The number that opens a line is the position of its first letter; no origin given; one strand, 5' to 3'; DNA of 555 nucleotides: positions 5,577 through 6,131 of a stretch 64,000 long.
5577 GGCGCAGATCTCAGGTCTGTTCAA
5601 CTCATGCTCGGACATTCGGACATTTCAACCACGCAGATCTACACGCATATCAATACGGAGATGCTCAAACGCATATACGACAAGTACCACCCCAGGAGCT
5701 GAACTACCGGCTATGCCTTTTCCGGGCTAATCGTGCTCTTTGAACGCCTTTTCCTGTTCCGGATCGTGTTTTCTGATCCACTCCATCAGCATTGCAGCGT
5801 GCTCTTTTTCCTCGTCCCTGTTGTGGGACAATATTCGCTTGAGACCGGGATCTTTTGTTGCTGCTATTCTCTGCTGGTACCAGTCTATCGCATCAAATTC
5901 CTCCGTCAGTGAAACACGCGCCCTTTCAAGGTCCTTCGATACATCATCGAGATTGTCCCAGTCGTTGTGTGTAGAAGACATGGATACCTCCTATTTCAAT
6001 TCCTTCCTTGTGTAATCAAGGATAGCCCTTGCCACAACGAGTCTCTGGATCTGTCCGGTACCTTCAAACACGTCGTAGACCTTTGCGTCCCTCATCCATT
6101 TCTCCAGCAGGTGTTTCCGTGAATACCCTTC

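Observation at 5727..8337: Orphan EncFtn-like ferroxidase co-transcribed with a second ACAD pair, with no encapsulin shell or targeting tail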

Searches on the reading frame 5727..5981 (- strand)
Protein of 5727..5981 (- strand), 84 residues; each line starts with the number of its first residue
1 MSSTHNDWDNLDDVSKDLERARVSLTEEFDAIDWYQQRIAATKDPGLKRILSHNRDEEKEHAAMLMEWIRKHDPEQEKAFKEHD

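Call 3: search_protein_families(library=pfam, proteins=[window:5727-5981:-], max_evalue=0.1)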
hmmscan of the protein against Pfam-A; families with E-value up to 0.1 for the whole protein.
window:5727-5981:- (84 aa): 7 families
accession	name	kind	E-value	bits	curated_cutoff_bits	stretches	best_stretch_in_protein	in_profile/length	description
PF22277.2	EncFtn-like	-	4.2e-32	110.2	27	1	4-82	2-80/85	EncFtn-like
PF02915.23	Rubrerythrin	-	0.00027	21.8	22.8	1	23-83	5-67/137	Rubrerythrin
PF03232.19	COQ7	-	0.00034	20.7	23.5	1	22-73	8-60/169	Ubiquinone biosynthesis protein COQ7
PF09537.16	DUF2383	-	0.0022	18.5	30.8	1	26-78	11-63/111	Domain of unknown function (DUF2383)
PF00210.30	Ferritin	-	0.011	16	24.5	1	25-71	8-57/142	Ferritin-like domain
PF07875.18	Coat_F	-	0.037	14.7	25.7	1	25-72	10-57/63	Coat F domain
PF09452.15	Mvb12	-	0.064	14.2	25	0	10-48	45-80/90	ESCRT-I subunit Mvb12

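Call 4: search_protein_families(library=ncbifam, proteins=[window:5727-5981:-], max_evalue=0.1)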
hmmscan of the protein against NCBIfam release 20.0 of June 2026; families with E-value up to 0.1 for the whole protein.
window:5727-5981:- (84 aa): 5 families
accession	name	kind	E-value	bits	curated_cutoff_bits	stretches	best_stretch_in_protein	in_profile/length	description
TIGR04535.1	ferrit_encaps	subfamily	1.1e-28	99.4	125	1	5-82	2-79/114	encapsulin-associated ferritin-like protein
NF058679.1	EncB_fam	subfamily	4.2e-24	84.8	90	1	14-83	18-87/117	encapsulin nanocompartment ferritin-likeEncB family encapsulin nanocompartment ferritin-like cargo protein cargo protein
NF058678.1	EncB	exception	3e-06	27.5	210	1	14-81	8-75/160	encapsulin nanocompartment ferritin-like cargo protein EncB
NF045676.1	FeExpMbfA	equivalog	0.0077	15.7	450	1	18-79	96-158/318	iron exporter MbfA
NF052498.1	TIGR_Tas_endo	equivalog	0.02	14.8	100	1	13-73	6-68/215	TIGR-Tas system RNA-guided endonuclease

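Call 7: search_solved_structures(query=window:5727-5981:-, max_evalue=0.01, show_alignments=3)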
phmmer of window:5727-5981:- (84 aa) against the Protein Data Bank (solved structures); distinct sequences matched with E-value up to 0.01: 18.
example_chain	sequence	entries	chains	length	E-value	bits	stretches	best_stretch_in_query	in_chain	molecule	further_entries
3k6c_A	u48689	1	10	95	2.1e-23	85.5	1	10-83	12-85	Uncharacterized protein NE0167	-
5da5_A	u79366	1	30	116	1.5e-20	76.4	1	2-75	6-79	Rru_A0973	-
33bf_A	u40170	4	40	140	2.7e-20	75.6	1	2-75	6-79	Encapsulated ferritin-like protein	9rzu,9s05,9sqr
6sv1_A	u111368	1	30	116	4.5e-20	74.9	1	2-75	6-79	Encapsulated Ferritin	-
6suw_A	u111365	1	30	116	8.6e-20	74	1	2-75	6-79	Uncharacterized protein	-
5l89_A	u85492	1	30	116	8.7e-20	74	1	2-75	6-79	Rru_A0973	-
5l8b_A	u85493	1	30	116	8.7e-20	74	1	2-75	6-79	Uncharacterized protein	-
5l8g_A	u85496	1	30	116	3.2e-19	72.2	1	2-75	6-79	Uncharacterized protein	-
5n5f_A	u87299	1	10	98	5.2e-19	71.5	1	5-75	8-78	encapsulated ferritin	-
7oe2_1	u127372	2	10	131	1e-18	70.6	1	5-75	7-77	Haliangium ochraceum Encapsulated ferritin localisation sequence | Haliangium ochraceum encapsulated ferritin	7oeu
5l8f_A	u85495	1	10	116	1.1e-17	67.3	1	2-75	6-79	Rru_A0973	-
7s8t_A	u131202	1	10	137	1.8e-09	41.1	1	21-82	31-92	EncC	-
5n5e_e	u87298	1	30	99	7.2e-05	26.4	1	18-79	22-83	PFC_05175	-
7s5k_A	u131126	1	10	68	0.00025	24.7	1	17-78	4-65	EncB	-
7s5c_A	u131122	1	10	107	0.00031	24.4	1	16-80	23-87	EncB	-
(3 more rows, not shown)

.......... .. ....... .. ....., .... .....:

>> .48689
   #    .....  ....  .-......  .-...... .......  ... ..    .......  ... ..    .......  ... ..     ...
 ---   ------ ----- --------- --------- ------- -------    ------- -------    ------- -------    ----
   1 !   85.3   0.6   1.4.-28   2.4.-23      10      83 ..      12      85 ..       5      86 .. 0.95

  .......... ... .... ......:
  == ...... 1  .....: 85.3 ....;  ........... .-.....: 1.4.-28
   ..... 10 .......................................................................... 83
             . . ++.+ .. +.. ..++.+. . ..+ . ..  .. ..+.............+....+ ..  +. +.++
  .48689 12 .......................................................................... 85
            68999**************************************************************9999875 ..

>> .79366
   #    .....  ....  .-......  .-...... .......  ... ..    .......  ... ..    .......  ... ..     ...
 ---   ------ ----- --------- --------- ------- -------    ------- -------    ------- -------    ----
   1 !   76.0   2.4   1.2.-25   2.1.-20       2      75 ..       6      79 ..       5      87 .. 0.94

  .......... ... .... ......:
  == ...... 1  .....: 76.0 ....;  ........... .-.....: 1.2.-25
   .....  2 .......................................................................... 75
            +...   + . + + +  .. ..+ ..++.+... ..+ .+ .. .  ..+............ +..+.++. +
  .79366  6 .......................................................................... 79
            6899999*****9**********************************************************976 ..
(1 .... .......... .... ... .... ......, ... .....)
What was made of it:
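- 3K6C E=2e-23 and 5DA5 E=1.5e-20, ungapped (call 7).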

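Call 8: find_encoding_contigs(protein=window:5727-5981:-, flank=10000, max_places=6)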
Protein window:5727-5981:- (84 aa): 23 contigs read that carry it; 6 places shown.
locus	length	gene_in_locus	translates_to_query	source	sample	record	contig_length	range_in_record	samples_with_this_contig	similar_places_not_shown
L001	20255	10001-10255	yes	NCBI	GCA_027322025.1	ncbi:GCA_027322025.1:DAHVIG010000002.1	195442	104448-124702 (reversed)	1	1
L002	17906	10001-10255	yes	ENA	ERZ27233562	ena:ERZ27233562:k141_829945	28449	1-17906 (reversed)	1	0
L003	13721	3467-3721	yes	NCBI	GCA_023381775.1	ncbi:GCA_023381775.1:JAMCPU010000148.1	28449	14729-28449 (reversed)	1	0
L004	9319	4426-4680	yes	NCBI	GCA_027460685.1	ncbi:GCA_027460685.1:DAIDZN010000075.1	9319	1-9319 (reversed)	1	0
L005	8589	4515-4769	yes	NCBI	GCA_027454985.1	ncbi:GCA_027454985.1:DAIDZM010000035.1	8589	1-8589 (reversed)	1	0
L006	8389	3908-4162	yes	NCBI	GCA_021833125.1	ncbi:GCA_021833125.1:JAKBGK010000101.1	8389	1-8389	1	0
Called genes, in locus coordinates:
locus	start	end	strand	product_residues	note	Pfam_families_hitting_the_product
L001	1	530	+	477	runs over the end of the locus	PF00206:Lyase_1, PF14698:ASL_C2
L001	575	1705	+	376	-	PF14249:Tocopherol_cycl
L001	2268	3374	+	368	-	PF18370:RGI_lyase (faint)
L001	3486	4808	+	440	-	PF00278:Orn_DAP_Arg_deC, PF02784:Orn_Arg_deC_N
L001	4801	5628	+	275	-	PF01678:DAP_epimerase, PF02567:PhzC-PhzF, PF26317:CntK_N, PF01678:DAP_epimerase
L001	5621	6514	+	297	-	PF00701:DHDPS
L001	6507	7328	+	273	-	PF01113:DapB_N, PF05173:DapB_C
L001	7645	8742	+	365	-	PF02771:Acyl-CoA_dh_N, PF02770:Acyl-CoA_dh_M, PF00441:Acyl-CoA_dh_1, PF08028:Acyl-CoA_dh_2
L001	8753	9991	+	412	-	PF02771:Acyl-CoA_dh_N (faint), PF02770:Acyl-CoA_dh_M, PF00441:Acyl-CoA_dh_1, PF08028:Acyl-CoA_dh_2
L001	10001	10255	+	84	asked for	PF22277:EncFtn-like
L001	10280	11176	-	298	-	PF02899:Phage_int_SAM_1, PF13495:Phage_int_SAM_4 (faint), PF18644:Phage_int_SAM_6 (weak), PF00589:Phage_integrase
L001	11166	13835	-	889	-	PF08335:GlnD_UR_UTase, PF01966:HD, PF01842:ACT (faint), PF13291:ACT_4 (faint), PF24931:ACT_ACR9_3rd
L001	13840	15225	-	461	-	PF13727:CoA_binding_3, PF02397:Bac_transf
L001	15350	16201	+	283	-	PF00763:THF_DHG_CYH, PF02882:THF_DHG_CYH_C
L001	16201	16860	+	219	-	PF12225:DUF5981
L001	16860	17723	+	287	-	PF02219:MTHFR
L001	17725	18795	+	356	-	PF01571:GCV_T, PF08669:GCV_T_C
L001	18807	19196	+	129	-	PF01597:GCV_H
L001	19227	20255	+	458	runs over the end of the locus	PF02347:GDC-P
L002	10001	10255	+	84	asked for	PF22277:EncFtn-like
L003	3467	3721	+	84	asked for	PF22277:EncFtn-like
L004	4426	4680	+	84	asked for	PF22277:EncFtn-like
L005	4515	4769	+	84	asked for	PF22277:EncFtn-like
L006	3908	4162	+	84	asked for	PF22277:EncFtn-like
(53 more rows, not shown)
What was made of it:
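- Checked: Its real start is the ATG at 7229, giving 412 aa. This agrees with the gene call in the source MAG (call 8).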

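Call 9: find_homologous_proteins(query=window:5727-5981:-, max_evalue=0.001)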
Query window:5727-5981:- (84 aa): 1071 proteins with E <= 0.001 among 1071 candidates; the best 120 are listed.
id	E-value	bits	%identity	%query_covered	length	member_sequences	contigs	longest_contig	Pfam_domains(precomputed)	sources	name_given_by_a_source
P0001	8.7e-47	174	96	100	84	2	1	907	PF22277.3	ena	-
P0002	1.2e-45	171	94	100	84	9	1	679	PF22277.3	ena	-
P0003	2.7e-43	163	90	100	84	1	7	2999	PF22277.3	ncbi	ncbi:MAG: ferritin family protein [bacterium]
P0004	8.6e-43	162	89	100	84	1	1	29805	PF22277.3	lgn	-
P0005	9.9e-43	162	89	100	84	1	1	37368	PF22277.3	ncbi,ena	-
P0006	4.6e-42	159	88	100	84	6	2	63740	PF22277.3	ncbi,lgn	-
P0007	4.3e-40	153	85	100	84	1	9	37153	PF22277.3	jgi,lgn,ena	jgi:hypothetical protein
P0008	2.9e-39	150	81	100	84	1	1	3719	PF22277.3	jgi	jgi:uncharacterized protein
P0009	5.4e-39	150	83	100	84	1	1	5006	PF22277.3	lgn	-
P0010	5.5e-39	150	81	100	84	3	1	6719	PF22277.3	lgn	-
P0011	8.6e-39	149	82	100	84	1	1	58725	PF22277.3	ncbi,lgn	-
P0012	9.5e-39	149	81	100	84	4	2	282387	PF22277.3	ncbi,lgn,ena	-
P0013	4.0e-34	134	74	100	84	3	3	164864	PF22277.3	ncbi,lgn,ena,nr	ncbi:MAG: ferritin [Deltaproteobacteria bacterium]|nr:ferritin [Deltaproteobacteria bacterium] MCL57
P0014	4.7e-31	124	69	100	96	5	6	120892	PF22277.3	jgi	jgi:hypothetical protein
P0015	1.2e-30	123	69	100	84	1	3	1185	PF22277.3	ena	-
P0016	2.8e-30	122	67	100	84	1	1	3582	PF22277.3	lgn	-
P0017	9.8e-30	120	69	100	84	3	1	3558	PF22277.3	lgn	-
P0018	1.1e-29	120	65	100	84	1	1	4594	PF22277.3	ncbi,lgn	ncbi:MAG: hypothetical protein QXH58_03525 [Nitrososphaerales archaeon]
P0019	2.0e-29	119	69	100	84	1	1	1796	PF22277.3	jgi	jgi:hypothetical protein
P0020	2.2e-29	119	67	100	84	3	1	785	PF22277.3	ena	-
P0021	2.2e-29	119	67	100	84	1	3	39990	PF22277.3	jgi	jgi:hypothetical protein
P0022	2.3e-29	119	70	100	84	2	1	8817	PF22277.3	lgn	-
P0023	3.6e-29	118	69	100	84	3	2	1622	PF22277.3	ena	-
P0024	8.1e-29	117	67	98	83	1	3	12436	PF22277.3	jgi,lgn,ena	jgi:hypothetical protein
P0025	8.7e-29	117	67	100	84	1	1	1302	PF02915.24,PF22277.3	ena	-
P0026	8.8e-29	117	68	100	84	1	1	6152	PF22277.3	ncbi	-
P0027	8.9e-29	117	67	100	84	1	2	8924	PF22277.3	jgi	jgi:hypothetical protein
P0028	9.5e-29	117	68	100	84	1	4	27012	PF22277.3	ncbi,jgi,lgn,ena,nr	ncbi:MAG TPA: ferritin family protein [archaeon]|nr:ferritin family protein [archaeon]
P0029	9.8e-29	117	68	100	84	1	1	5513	PF22277.3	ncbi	-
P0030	1.1e-28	117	67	98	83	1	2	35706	PF22277.3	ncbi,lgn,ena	-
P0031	1.2e-28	117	69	100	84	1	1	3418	PF22277.3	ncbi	-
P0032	1.3e-28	117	68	100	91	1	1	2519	PF22277.3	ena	-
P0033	1.3e-28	117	67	99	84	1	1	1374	PF22277.3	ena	-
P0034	1.3e-28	117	65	100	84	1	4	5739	PF22277.3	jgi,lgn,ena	-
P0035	1.4e-28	116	67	100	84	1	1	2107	PF22277.3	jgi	jgi:hypothetical protein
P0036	1.4e-28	116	67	100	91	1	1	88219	PF22277.3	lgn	-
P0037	1.4e-28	116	67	100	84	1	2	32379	PF22277.3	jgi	jgi:hypothetical protein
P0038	1.4e-28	116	68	100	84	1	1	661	PF22277.3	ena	-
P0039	1.7e-28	116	72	93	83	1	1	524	PF22277.3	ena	-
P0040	1.7e-28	116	67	100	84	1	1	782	PF02915.24,PF22277.3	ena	-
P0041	2.1e-28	116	68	100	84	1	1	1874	PF22277.3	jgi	jgi:hypothetical protein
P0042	2.6e-28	116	67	100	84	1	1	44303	PF22277.3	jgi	jgi:hypothetical protein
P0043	2.6e-28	116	66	98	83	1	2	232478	PF22277.3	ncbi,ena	-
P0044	2.7e-28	115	67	100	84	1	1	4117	PF22277.3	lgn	-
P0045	2.8e-28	115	67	100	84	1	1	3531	PF22277.3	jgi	jgi:hypothetical protein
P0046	2.9e-28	115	65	100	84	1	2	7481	PF22277.3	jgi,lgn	jgi:hypothetical protein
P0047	3.5e-28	115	68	100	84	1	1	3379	PF02915.24,PF22277.3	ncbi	-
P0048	3.6e-28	115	73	89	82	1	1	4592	PF22277.3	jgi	-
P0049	4.1e-28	115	65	100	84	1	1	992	PF02915.24,PF22277.3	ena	-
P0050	4.2e-28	115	65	100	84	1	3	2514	PF02915.24,PF22277.3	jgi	jgi:hypothetical protein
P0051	6.0e-28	114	67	100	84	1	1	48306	PF22277.3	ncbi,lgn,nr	ncbi:MAG: ferritin [Candidatus Diapherotrites archaeon]|nr:ferritin [Candidatus Diapherotrites archa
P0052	6.0e-28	114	68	95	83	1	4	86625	PF22277.3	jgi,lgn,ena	jgi:hypothetical protein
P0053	6.5e-28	114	66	98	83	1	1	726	PF22277.3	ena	-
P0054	7.5e-28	114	68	100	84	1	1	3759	PF22277.3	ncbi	-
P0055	7.6e-28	114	67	100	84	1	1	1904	PF22277.3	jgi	jgi:hypothetical protein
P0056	9.0e-28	114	65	100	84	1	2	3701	PF22277.3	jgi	jgi:hypothetical protein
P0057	1.0e-27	114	64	100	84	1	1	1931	PF22277.3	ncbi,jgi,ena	-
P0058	1.1e-27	114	65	100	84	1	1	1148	PF22277.3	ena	-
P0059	1.1e-27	114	72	89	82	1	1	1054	PF02915.24,PF22277.3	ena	-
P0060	1.2e-27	113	67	100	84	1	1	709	PF02915.24,PF22277.3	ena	-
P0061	1.3e-27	113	67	100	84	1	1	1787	PF22277.3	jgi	jgi:hypothetical protein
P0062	1.5e-27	113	67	100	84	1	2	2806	PF02915.24,PF22277.3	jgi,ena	-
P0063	1.7e-27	113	64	100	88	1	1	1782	PF02915.24,PF22277.3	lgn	-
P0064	3.1e-27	112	65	100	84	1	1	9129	PF22277.3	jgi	jgi:hypothetical protein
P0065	3.1e-27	112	64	100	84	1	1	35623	PF22277.3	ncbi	-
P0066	3.5e-27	112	65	100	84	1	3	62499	PF22277.3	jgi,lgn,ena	-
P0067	3.8e-27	112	64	100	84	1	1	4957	PF02915.24,PF22277.3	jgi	jgi:hypothetical protein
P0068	4.1e-27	112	64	100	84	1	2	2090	PF02915.24,PF22277.3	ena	-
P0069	4.5e-27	112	65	98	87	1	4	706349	PF22277.3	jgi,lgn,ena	jgi:hypothetical protein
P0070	4.6e-27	112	63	98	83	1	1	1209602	PF22277.3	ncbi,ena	-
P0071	4.7e-27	112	65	100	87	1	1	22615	PF02915.24,PF22277.3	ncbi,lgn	-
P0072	5.8e-27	111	65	100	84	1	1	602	PF02915.24,PF22277.3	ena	-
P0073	6.5e-27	111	65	100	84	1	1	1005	PF02915.24,PF22277.3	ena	-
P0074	6.5e-27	111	64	100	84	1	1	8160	PF22277.3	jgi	jgi:hypothetical protein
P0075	7.8e-27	111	70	90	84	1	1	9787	PF22277.3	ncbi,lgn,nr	ncbi:ferritin [Candidatus Woesearchaeota archaeon]|nr:ferritin [Candidatus Woesearchaeota archaeon]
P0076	1.0e-26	110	64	100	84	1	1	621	PF02915.24,PF22277.3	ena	-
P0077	1.1e-26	110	73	88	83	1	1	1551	PF02915.24,PF22277.3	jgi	-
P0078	1.2e-26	110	67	100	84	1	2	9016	PF02915.24,PF22277.3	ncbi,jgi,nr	ncbi:MAG: ferritin family protein [Candidatus Thermoplasmatota archaeon]|jgi:hypothetical protein|nr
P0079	1.3e-26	110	67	100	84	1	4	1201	PF22277.3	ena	-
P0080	1.4e-26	110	65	99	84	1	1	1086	PF22277.3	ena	-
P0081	1.5e-26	110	64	100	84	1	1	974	PF02915.24,PF22277.3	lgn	-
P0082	1.6e-26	110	73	88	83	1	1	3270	PF22277.3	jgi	jgi:hypothetical protein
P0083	1.8e-26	110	70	88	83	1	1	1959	PF02915.24,PF22277.3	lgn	-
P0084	1.9e-26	110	64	100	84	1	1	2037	PF02915.24,PF22277.3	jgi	jgi:hypothetical protein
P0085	2.1e-26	110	63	100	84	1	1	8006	PF02915.24,PF22277.3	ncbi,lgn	ncbi:MAG: ferritin family protein [Candidatus Aenigmatarchaeota archaeon]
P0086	2.8e-26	109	65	100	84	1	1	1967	PF22277.3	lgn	-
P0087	2.8e-26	109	64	100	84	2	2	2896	PF02915.24,PF22277.3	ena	-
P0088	2.9e-26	109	64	100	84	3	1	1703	PF22277.3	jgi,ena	-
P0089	3.1e-26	109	63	98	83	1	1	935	PF22277.3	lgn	-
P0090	3.8e-26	109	64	99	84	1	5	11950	PF22277.3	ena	-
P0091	3.8e-26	109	63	100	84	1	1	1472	PF22277.3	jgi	jgi:hypothetical protein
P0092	3.9e-26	109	64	100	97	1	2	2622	PF22277.3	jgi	jgi:hypothetical protein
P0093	4.0e-26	109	63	100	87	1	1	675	PF22277.3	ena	-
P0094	4.4e-26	108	62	100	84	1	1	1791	PF02915.24,PF22277.3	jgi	jgi:hypothetical protein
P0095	5.1e-26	108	64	96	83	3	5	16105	PF22277.3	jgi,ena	-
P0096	5.2e-26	108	68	90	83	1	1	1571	PF22277.3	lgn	-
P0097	5.4e-26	108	63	100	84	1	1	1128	PF02915.24,PF22277.3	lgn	-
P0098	5.5e-26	108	70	88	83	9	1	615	PF02915.24,PF22277.3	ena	-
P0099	6.0e-26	108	73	88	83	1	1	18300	PF02915.24,PF22277.3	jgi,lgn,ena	-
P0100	6.3e-26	108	65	96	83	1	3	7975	PF02915.24,PF22277.3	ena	-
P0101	6.6e-26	108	65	100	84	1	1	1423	PF02915.24,PF22277.3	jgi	jgi:hypothetical protein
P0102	6.8e-26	108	64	100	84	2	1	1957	PF22277.3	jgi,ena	-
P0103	7.0e-26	108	63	100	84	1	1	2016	PF22277.3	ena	-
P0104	7.4e-26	108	63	100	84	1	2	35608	PF22277.3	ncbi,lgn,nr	ncbi:MAG: ferritin [Halobacteriota archaeon]|nr:ferritin [Halobacteriota archaeon]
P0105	7.4e-26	108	64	100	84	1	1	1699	PF02915.24,PF22277.3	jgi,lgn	jgi:hypothetical protein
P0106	7.5e-26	108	70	90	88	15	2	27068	PF02915.24,PF22277.3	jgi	jgi:hypothetical protein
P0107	7.6e-26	108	65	100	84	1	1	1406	PF02915.24,PF22277.3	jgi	jgi:hypothetical protein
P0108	8.0e-26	108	63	100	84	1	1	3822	PF22277.3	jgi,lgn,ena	-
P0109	8.8e-26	108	72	88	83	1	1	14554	PF02915.24,PF22277.3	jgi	jgi:hypothetical protein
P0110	1.1e-25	107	63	100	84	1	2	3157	PF22277.3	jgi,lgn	-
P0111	1.1e-25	107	62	100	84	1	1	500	PF22277.3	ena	-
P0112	1.1e-25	107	68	95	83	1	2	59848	PF02915.24,PF22277.3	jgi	jgi:hypothetical protein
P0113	1.1e-25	107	71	83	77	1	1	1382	PF22277.3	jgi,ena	-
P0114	1.2e-25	107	60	100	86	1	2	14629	PF22277.3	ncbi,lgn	-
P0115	1.3e-25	107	72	88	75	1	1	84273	PF02915.24,PF22277.3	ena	-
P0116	1.3e-25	107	63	100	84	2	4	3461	PF02915.24,PF22277.3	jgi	jgi:hypothetical protein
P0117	1.3e-25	107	65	100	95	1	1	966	PF22277.3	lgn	-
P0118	1.4e-25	107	63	100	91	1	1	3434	PF22277.3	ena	-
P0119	1.5e-25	107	62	100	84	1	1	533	PF02915.24,PF22277.3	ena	-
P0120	1.5e-25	107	63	100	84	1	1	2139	PF02915.24,PF22277.3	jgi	jgi:hypothetical protein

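Call 16: find_encoding_contigs(protein=P0012, flank=6000, max_places=3)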
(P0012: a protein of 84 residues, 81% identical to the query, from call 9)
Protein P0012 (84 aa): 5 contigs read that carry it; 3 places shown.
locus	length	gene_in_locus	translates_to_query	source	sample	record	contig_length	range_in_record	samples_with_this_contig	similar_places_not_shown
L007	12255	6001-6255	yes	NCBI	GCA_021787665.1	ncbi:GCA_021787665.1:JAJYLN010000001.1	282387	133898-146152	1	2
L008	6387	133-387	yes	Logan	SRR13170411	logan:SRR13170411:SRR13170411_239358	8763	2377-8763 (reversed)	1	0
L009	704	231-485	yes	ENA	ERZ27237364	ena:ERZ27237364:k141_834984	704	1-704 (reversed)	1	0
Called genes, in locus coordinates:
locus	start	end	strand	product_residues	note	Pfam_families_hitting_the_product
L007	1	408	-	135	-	PF01398:JAB (faint), PF14464:Prok-JAB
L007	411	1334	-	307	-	PF00291:PALP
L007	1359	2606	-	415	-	PF00291:PALP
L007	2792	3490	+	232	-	PF01656:CbiA, PF07755:DUF1611 (weak), PF13500:AAA_26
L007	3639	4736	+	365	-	PF02771:Acyl-CoA_dh_N, PF02770:Acyl-CoA_dh_M, PF00441:Acyl-CoA_dh_1, PF08028:Acyl-CoA_dh_2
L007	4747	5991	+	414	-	PF02771:Acyl-CoA_dh_N (faint), PF02770:Acyl-CoA_dh_M, PF00441:Acyl-CoA_dh_1, PF08028:Acyl-CoA_dh_2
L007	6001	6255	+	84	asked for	PF22277:EncFtn-like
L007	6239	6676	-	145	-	PF03652:RuvX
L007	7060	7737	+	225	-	PF07963:N_methyl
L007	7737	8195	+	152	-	PF07963:N_methyl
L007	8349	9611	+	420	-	PF16074:PilW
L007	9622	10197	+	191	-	-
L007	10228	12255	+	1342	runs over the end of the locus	-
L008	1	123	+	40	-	?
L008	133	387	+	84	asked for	PF22277:EncFtn-like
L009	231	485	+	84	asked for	PF22277:EncFtn-like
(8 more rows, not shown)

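Call 17: find_encoding_contigs(protein=P0013, flank=6000, max_places=3)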
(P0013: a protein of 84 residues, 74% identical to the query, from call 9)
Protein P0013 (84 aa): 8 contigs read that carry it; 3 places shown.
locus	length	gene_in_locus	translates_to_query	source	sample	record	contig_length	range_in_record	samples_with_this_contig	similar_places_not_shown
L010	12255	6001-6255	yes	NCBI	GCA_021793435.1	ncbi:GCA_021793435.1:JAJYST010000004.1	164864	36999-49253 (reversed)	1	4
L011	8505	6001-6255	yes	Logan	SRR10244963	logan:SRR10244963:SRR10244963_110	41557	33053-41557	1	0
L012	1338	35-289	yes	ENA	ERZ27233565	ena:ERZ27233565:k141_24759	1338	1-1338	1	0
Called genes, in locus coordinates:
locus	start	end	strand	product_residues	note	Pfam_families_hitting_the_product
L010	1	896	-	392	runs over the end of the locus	PF00753:Lactamase_B, PF19583:ODP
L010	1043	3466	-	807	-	PF22494:choice_anch_I (weak), PF25174:Beta-prop_THOC3 (weak), PF10282:Lactonase (weak), PF21783:YNCE (weak), PF08450:SGL (weak), PF10282:Lactonase (weak), PF04185:Phosphoesterase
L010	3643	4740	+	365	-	PF02771:Acyl-CoA_dh_N, PF02770:Acyl-CoA_dh_M, PF00441:Acyl-CoA_dh_1, PF08028:Acyl-CoA_dh_2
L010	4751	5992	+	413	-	PF02771:Acyl-CoA_dh_N (faint), PF02770:Acyl-CoA_dh_M, PF00441:Acyl-CoA_dh_1, PF08028:Acyl-CoA_dh_2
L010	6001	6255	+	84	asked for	PF22277:EncFtn-like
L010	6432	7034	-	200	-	PF05643:GNA1162-like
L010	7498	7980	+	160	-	PF02559:CarD_TRCF_RID, PF21095:CarD_C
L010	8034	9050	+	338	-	PF01850:PIN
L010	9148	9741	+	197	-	PF01128:IspD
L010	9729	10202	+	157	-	PF02542:YgbB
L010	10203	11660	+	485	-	PF01406:tRNA-synt_1e, PF01921:tRNA-synt_1f (faint), PF09334:tRNA-synt_1g, PF00133:tRNA-synt_1 (weak), PF09190:DALR_2, PF23493:CysS_C (weak)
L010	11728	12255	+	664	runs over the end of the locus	PF00270:DEAD (weak), PF04851:ResIII, PF17757:UvrB_inter, PF27431:UvrB_3rd, PF00271:Helicase_C, PF12344:UvrB, PF02151:UVR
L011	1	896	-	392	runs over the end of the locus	PF00753:Lactamase_B, PF19583:ODP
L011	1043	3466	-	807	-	PF22494:choice_anch_I (weak), PF25174:Beta-prop_THOC3 (weak), PF10282:Lactonase (weak), PF21783:YNCE (weak), PF08450:SGL (weak), PF10282:Lactonase (weak), PF04185:Phosphoesterase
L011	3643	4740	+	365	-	PF02771:Acyl-CoA_dh_N, PF02770:Acyl-CoA_dh_M, PF00441:Acyl-CoA_dh_1, PF08028:Acyl-CoA_dh_2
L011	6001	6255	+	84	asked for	PF22277:EncFtn-like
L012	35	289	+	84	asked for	PF22277:EncFtn-like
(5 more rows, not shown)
